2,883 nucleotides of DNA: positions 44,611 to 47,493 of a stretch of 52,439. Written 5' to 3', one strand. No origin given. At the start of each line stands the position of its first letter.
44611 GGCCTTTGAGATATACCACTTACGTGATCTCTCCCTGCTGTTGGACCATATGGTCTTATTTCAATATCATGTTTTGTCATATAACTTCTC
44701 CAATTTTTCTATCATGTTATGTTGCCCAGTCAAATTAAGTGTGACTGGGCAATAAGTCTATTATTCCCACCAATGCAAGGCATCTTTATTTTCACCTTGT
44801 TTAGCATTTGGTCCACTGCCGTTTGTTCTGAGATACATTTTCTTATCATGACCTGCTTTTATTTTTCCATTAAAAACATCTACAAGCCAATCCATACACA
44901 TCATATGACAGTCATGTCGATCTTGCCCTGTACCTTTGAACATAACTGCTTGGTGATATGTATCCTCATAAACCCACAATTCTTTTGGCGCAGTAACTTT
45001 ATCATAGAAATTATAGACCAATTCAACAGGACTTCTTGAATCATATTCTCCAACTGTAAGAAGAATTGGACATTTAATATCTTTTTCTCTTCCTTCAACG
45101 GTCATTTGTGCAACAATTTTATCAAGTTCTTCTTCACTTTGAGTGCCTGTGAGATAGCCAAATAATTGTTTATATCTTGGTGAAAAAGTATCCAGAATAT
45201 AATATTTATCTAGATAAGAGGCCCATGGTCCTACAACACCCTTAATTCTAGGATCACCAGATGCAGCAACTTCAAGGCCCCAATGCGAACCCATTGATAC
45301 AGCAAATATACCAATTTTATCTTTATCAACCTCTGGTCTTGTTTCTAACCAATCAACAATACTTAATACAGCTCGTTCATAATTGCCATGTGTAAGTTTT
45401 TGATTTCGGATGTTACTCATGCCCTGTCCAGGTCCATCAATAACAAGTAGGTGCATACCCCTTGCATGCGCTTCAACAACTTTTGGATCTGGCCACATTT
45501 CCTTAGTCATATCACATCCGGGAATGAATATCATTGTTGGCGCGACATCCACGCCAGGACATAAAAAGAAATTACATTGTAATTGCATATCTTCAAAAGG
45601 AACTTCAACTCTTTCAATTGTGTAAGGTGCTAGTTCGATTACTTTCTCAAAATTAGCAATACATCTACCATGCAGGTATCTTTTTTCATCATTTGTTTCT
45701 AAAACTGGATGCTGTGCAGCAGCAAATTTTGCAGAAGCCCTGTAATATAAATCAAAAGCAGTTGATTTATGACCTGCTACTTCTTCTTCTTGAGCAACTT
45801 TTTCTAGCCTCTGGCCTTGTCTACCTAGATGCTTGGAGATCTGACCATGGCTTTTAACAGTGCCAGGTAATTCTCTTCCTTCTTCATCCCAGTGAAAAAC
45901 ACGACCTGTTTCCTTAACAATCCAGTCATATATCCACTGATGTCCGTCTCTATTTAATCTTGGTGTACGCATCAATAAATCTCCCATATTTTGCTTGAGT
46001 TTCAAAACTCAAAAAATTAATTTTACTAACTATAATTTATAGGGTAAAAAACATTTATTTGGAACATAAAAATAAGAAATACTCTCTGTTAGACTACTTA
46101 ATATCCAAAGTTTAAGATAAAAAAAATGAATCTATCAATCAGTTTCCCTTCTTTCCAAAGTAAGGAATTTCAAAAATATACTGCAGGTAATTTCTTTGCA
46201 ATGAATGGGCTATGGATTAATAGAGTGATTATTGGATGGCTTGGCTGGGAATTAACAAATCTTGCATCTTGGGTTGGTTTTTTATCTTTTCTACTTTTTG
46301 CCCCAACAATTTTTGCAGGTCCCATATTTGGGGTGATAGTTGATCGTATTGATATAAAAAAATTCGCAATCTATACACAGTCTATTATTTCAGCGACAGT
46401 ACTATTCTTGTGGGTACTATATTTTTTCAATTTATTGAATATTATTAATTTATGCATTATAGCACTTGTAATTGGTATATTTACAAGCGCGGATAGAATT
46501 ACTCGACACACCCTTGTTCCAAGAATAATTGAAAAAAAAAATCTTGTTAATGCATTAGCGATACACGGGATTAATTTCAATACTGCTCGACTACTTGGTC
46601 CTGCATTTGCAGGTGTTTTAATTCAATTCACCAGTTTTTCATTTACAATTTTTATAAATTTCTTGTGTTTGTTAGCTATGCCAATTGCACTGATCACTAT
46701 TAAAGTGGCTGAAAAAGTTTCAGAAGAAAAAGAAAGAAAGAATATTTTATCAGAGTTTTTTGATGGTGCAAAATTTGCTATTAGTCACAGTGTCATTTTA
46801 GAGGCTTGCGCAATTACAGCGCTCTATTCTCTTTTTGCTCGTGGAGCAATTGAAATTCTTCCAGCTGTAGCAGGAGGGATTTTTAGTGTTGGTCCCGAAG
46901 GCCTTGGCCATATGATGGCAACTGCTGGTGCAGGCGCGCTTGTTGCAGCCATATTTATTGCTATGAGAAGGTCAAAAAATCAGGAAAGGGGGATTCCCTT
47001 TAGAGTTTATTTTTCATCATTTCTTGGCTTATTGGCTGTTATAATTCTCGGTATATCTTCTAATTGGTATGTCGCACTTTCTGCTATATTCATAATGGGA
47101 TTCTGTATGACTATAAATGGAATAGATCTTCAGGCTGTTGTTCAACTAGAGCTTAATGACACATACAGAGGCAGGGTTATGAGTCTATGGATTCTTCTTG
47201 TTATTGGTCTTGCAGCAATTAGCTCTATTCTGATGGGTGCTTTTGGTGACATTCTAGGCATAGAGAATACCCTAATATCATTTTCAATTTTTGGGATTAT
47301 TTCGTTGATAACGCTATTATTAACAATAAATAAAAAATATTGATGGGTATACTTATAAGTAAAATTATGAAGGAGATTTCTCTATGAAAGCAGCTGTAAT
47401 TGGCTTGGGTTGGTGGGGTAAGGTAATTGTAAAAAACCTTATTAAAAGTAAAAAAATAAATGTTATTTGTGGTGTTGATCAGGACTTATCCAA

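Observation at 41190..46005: Orphan four-gene catabolic operon: alpha/beta hydrolase, ACMSD-type amidohydrolase, ACAD-fold flavin monooxygenase, M24 hydrolase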

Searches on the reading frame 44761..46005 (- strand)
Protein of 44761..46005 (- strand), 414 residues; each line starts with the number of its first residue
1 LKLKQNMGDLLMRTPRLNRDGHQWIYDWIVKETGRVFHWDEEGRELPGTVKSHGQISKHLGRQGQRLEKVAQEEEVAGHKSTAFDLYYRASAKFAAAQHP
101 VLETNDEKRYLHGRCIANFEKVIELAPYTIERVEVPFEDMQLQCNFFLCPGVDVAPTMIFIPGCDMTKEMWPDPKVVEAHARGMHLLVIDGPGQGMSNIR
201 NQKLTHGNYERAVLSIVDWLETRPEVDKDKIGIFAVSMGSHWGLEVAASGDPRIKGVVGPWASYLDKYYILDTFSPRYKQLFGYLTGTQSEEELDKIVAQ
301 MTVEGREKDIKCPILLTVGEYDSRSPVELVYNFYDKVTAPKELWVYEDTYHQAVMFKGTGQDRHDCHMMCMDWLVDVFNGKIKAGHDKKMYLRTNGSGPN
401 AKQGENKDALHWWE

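Call 4: search_protein_families(library=pfam, proteins=[window:44761-46005:-])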
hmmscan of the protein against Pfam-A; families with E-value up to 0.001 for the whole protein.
window:44761-46005:- (414 aa): 6 families
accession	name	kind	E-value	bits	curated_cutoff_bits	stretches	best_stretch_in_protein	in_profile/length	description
PF12146.15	Hydrolase_4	-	2.6e-07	30.6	27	0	299-353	179-234/239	Serine aminopeptidase, S33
PF06500.17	FrsA-like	-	6.5e-07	28.9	22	1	80-258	118-294/414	Esterase FrsA-like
PF05448.18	AXE1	-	7.2e-07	28.7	21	1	216-354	163-306/321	Acetyl xylan esterase (AXE1)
PF00561.26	Abhydrolase_1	-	8.9e-07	29.3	25.8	1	156-258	1-98/245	alpha/beta hydrolase fold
PF00326.27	Peptidase_S9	-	0.00015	21.7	22.6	1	210-379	45-211/213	Prolyl oligopeptidase family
PF01738.24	DLH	-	0.00017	21.6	21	0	211-351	79-186/217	Dienelactone hydrolase family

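Call 5: search_protein_families(library=ncbifam, proteins=[window:44761-46005:-])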
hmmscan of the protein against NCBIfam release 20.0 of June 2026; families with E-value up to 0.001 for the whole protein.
window:44761-46005:- (414 aa): 5 families
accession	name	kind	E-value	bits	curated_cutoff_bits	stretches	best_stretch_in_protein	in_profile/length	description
NF003460.0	PRK05077.1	equivalog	2.7e-09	36.3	477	1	63-258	104-294/414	esterase FrsA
NF047920.1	lactonase_UilS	equivalog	2.8e-09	37.1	400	1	175-259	43-127/285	UilS family quorum-quenching N-acyl-homoserine lactonase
NF051488.1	bifunc_PcaDC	exception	1.3e-08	34.4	390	1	154-257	11-106/375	bifunctional 3-oxoadipate enol-lactonase/4-carboxymuconolactone decarboxylase PcaDC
TIGR02427.1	protocat_pcaD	equivalog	5.8e-08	32.4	255.85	1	154-257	12-107/251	3-oxoadipate enol-lactonase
NF033523.0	lasso_peptidase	equivalog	1.2e-05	24.3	400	1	206-352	471-615/638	Atxe2 family lasso peptide isopeptidase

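Call 11: search_solved_structures(query=window:44761-46005:-, max_evalue=0.001)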
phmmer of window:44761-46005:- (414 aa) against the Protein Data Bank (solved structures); distinct sequences matched with E-value up to 0.001: 15.
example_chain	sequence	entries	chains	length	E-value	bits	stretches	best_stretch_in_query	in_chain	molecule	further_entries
2jbw_A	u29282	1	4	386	7.7e-15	57.7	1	67-340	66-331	2,6-DIHYDROXY-PSEUDO-OXYNICOTINE HYDROLASE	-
8qd7_A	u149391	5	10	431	7.4e-12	47.8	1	64-257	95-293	Yellowish-green 1-like protein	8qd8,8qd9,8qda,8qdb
3fcy_A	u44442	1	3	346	2.5e-09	39.5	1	221-354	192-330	Xylan esterase 1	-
2xlb_A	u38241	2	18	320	5.5e-05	25.2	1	209-353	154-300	ACETYL XYLAN ESTERASE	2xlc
1l7a_A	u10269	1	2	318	0.00013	23.9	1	217-353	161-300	Cephalosporin C deacetylase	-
3mve_A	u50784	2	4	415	0.00015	23.8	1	80-256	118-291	UPF0255 protein VV1_0328 | UPF0255 protein frsA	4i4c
3our_A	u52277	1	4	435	0.00017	23.6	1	80-256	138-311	UPF0255 protein VV1_0328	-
1ods_A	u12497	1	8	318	0.00019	23.4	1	217-353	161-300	CEPHALOSPORIN C DEACETYLASE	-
3fnb_A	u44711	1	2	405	0.00021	23.3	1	64-260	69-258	Acylaminoacyl peptidase SMU_737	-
3fvr_A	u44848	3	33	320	0.00025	23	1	209-353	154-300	Acetyl xylan esterase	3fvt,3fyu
1odt_C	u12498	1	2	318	0.00033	22.6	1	217-353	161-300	CEPHALOSPORIN C DEACETYLASE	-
8yzn_A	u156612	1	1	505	0.0006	21.8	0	213-276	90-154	Lipase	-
8yzo_A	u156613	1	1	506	0.0006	21.8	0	213-276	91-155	Lipase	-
3fyt_A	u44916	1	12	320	0.00063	21.7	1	209-353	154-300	Acetyl xylan esterase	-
3fyu_B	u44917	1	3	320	0.00097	21.1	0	209-353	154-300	Acetyl xylan esterase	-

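Call 34: find_homologous_proteins(query=window:44761-46005:-, max_evalue=1e-20)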
Query window:44761-46005:- (414 aa): 821 proteins with E <= 1e-20 among 4237 candidates; the best 120 are listed.
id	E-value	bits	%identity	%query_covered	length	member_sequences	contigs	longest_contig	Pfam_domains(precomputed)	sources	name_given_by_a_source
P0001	2.8e-286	967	99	98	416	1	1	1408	PF05448.19,PF00561.27,PF12146.16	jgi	-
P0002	6.6e-277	936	97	97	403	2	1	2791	PF02129.25,PF05448.19,PF00561.27,PF12146.16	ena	-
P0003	3.3e-274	927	96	97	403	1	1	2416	PF06500.18,PF05448.19,PF00561.27,PF12146.16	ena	-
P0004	1.8e-273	925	96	97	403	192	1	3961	PF05448.19,PF00561.27,PF12146.16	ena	-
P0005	2.0e-218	743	76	97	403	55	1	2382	PF06500.18,PF05448.19,PF12146.16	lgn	-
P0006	1.5e-215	734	77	97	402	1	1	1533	PF06500.18,PF05448.19,PF12146.16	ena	-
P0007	1.4e-212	724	75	97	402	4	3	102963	PF06500.18,PF05448.19,PF12146.16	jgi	jgi:alpha-beta hydrolase superfamily lysophospholipase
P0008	2.1e-210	717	75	97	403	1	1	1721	PF02129.25,PF06500.18,PF12146.16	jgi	jgi:pimeloyl-ACP methyl ester carboxylesterase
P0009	4.6e-210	716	74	97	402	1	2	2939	PF06500.18,PF05448.19,PF12146.16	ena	-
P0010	4.7e-210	716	74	97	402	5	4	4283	PF06500.18,PF05448.19,PF12146.16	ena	-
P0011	1.7e-209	714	72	97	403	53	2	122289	PF02129.25,PF06500.18,PF05448.19,PF00561.27,PF12146.16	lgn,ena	-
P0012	1.8e-209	714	73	97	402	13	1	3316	PF06500.18,PF05448.19,PF12146.16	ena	-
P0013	2.1e-209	714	73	97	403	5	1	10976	PF06500.18,PF05448.19,PF12146.16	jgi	jgi:pimeloyl-ACP methyl ester carboxylesterase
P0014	2.2e-209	714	73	97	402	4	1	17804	PF06500.18,PF05448.19,PF12146.16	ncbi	-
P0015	1.5e-208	711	75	97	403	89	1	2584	PF06500.18,PF05448.19,PF12146.16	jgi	jgi:alpha-beta hydrolase superfamily lysophospholipase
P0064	8.9e-193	659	68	97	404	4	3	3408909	PF02129.25,PF05448.19,PF00561.27,PF12146.16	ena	-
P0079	1.5e-155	536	56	97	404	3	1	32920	PF02129.25,PF00326.28,PF06500.18,PF05448.19,PF12146.16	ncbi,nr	ncbi:MAG TPA: alpha/beta hydrolase [Candidatus Methylomirabilis sp.]|nr:alpha/beta hydrolase [Candid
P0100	1.9e-124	434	48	93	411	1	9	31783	PF02129.25,PF00326.28,PF06500.18,PF05448.19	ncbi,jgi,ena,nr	ncbi:MAG: hypothetical protein A3F74_11695 [Betaproteobacteria bacterium RIFCSPLOWO2_12_FULL_62_58]|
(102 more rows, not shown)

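Call 35: find_encoding_contigs(protein=P0064, flank=10000, max_places=2)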
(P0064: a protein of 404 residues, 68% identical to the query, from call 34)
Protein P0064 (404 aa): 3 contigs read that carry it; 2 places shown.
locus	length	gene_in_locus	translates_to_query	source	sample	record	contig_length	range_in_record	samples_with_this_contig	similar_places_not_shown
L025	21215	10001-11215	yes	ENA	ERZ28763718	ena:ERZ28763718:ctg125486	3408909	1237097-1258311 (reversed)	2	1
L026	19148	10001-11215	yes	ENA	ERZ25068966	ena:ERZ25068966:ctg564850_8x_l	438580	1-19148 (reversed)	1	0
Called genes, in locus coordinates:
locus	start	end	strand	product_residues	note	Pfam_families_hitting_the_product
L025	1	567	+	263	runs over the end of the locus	PF00106:adh_short, PF01370:Epimerase, PF08659:KR, PF13561:adh_short_C2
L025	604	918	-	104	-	-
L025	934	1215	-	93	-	-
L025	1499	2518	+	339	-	PF08240:ADH_N, PF00107:ADH_zinc_N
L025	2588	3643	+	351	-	PF08240:ADH_N, PF16912:Glu_dehyd_C, PF00107:ADH_zinc_N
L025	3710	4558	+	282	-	PF00296:Bac_luciferase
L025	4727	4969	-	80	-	-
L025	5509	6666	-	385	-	PF00296:Bac_luciferase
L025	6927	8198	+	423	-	PF05977:MFS_3, PF07690:MFS_1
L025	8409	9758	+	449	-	PF00270:DEAD, PF04851:ResIII, PF00271:Helicase_C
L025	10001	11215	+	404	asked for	PF05448:AXE1 (weak), PF00561:Abhydrolase_1 (faint), PF02129:Peptidase_S15 (faint), PF12146:Hydrolase_4 (faint)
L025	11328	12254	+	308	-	-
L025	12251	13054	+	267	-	PF00106:adh_short, PF08659:KR (weak), PF13561:adh_short_C2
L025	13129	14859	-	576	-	PF02776:TPP_enzyme_N, PF00205:TPP_enzyme_M, PF02775:TPP_enzyme_C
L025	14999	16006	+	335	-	PF00676:E1_dh, PF02775:TPP_enzyme_C (weak)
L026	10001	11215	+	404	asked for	PF05448:AXE1 (weak), PF00561:Abhydrolase_1 (faint), PF02129:Peptidase_S15 (faint), PF12146:Hydrolase_4 (faint)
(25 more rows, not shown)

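Call 36: find_encoding_contigs(protein=P0079, flank=10000, max_places=2)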
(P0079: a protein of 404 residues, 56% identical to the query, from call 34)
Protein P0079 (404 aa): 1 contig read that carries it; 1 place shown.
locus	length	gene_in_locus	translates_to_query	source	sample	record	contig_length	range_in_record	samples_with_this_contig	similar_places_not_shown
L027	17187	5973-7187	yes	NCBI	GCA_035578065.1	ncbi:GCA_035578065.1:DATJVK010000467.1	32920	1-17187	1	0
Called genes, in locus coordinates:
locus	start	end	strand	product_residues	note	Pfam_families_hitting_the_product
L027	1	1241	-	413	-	PF00496:SBP_bac_5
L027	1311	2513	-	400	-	PF01321:Creatinase_N, PF00557:Peptidase_M24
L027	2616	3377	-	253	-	PF00106:adh_short, PF13561:adh_short_C2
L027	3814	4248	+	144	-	-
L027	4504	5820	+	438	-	PF01042:Ribonuc_L-PSP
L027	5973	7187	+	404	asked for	PF06500:FrsA-like, PF02129:Peptidase_S15 (faint), PF12146:Hydrolase_4 (faint), PF00326:Peptidase_S9, PF05448:AXE1 (weak)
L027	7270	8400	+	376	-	PF13433:Peripla_BP_5, PF13458:Peripla_BP_6, PF01094:ANF_receptor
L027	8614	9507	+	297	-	PF02653:BPD_transp_2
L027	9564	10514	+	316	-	PF02653:BPD_transp_2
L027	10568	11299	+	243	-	PF00005:ABC_tran, PF13304:AAA_21 (faint), PF12399:BCA_ABC_TP_C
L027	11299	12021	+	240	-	PF00005:ABC_tran, PF13304:AAA_21 (faint)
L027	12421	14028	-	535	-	-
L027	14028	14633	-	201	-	-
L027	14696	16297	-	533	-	-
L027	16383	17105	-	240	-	PF01925:TauE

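Call 37: find_encoding_contigs(protein=P0100, flank=10000, max_places=2)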
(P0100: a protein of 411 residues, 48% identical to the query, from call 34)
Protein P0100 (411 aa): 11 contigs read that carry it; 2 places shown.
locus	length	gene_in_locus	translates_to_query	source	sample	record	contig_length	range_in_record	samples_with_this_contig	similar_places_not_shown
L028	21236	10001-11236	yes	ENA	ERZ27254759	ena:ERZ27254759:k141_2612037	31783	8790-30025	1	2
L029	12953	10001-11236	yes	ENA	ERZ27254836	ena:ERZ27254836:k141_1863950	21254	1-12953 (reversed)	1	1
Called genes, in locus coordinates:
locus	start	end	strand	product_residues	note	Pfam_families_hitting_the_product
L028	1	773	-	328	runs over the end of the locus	PF03401:TctC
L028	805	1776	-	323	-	PF12680:SnoaL_2 (weak), PF07366:SnoaL, PF12680:SnoaL_2, PF07366:SnoaL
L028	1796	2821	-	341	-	PF00296:Bac_luciferase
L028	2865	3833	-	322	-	PF00389:2-Hacid_dh, PF02826:2-Hacid_dh_C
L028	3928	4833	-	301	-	PF08450:SGL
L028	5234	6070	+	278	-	PF00248:Aldo_ket_red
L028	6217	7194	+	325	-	PF03401:TctC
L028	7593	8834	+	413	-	PF00083:Sugar_tr (weak), PF07690:MFS_1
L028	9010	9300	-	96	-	-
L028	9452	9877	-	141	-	PF15919:HicB_lk_antitox, PF21748:UPF0150 (weak), PF05534:HicB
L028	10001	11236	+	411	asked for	PF02129:Peptidase_S15 (faint), PF06500:FrsA-like, PF00326:Peptidase_S9, PF05448:AXE1 (weak)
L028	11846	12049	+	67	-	-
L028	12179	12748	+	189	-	-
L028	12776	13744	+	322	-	PF03401:TctC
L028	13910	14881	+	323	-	PF03401:TctC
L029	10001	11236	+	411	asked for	PF02129:Peptidase_S15 (faint), PF06500:FrsA-like, PF00326:Peptidase_S9, PF05448:AXE1 (weak)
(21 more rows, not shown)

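Call 75: search_solved_structures(query=window:44761-45972:-, max_evalue=1e-8, show_alignments=2)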
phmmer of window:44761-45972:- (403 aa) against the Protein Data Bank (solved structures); distinct sequences matched with E-value up to 1e-8: 3.
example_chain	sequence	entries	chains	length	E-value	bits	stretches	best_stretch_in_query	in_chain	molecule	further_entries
2jbw_A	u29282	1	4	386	7.5e-15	57.7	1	56-329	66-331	2,6-DIHYDROXY-PSEUDO-OXYNICOTINE HYDROLASE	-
8qd7_A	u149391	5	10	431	7.2e-12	47.9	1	53-246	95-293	Yellowish-green 1-like protein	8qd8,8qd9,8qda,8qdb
3fcy_A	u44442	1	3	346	2.4e-09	39.6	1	210-343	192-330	Xylan esterase 1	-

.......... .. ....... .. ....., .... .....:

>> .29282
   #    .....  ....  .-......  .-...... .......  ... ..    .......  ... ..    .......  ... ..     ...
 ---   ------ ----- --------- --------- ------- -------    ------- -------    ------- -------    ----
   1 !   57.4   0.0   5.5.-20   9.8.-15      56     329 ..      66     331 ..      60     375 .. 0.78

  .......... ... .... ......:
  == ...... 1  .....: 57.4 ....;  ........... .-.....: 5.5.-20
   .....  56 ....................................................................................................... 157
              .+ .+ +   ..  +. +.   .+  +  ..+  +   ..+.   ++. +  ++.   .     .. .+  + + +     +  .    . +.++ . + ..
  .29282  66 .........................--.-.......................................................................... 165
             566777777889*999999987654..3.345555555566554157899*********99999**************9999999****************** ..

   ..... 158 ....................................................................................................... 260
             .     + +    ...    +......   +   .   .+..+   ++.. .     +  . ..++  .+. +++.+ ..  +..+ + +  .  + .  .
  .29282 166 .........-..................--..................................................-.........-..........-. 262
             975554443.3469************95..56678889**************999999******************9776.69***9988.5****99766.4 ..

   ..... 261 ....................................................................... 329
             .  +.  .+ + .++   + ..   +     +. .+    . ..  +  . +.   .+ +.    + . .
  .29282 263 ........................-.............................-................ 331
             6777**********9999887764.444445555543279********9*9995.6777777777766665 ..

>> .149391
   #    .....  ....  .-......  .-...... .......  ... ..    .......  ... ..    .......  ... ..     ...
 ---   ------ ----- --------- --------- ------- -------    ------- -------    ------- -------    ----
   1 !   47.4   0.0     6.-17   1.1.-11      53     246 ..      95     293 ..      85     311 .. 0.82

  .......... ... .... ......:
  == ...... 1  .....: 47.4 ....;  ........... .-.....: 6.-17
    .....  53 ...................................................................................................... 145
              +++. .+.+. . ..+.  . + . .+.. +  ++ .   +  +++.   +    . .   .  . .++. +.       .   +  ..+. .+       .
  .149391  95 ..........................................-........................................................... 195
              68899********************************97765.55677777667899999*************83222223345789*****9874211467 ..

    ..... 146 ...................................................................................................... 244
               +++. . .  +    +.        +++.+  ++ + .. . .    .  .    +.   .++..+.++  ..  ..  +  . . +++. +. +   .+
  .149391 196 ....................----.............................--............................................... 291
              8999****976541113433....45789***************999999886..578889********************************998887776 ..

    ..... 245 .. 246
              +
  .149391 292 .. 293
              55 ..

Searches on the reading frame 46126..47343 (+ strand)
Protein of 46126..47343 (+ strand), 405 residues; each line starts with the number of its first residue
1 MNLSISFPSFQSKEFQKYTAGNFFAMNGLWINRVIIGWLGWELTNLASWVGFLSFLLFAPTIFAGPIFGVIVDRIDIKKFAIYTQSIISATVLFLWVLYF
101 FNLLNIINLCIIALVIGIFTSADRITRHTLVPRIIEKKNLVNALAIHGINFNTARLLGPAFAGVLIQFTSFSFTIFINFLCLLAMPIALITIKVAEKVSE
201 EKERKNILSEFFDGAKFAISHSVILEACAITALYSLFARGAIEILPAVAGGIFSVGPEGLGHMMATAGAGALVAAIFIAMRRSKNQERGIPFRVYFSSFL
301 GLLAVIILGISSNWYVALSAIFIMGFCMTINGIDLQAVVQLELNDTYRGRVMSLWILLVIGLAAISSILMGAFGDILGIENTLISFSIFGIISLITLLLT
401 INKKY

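Call 4: search_protein_families(library=pfam, proteins=[window:46126-47343:+])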
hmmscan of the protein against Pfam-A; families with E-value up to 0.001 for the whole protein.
window:46126-47343:+ (405 aa): 2 families
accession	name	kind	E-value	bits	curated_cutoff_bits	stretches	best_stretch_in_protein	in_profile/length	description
PF05977.19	MFS_3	-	5.8e-36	124.5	27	1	8-396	5-389/524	Transmembrane secretion effector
PF07690.21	MFS_1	-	8e-20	71.5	33.4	2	21-363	4-342/347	Major Facilitator Superfamily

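Call 5: search_protein_families(library=ncbifam, proteins=[window:46126-47343:+])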
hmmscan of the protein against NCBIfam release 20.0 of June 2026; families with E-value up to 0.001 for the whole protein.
window:46126-47343:+ (405 aa): 6 families
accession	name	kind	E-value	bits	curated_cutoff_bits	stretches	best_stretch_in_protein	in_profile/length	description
TIGR00900.1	2A0121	subfamily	9.7e-48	163.3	319.6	1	19-378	5-364/364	H+ Antiporter protein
NF007792.0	PRK10489.1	equivalog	6.9e-31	107.7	324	1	42-401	46-399/419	enterobactin transporter EntS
NF012178.0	tet_MFS_V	exception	7.1e-18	64.9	640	1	67-390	62-387/409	tetracycline efflux MFS transporter Tet(V)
NF000246.1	macrolide_MefC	exception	4.6e-15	55.6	870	1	19-394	14-389/407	macrolide efflux MFS transporter Mef(C)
TIGR00880.1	2_A_01_02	superfamily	1.5e-07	31.6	131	1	61-190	11-135/141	multidrug resistance protein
NF000245.1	macrolide_MefA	exception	6.9e-07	28.7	675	1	44-393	40-388/405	macrolide efflux MFS transporter Mef(A)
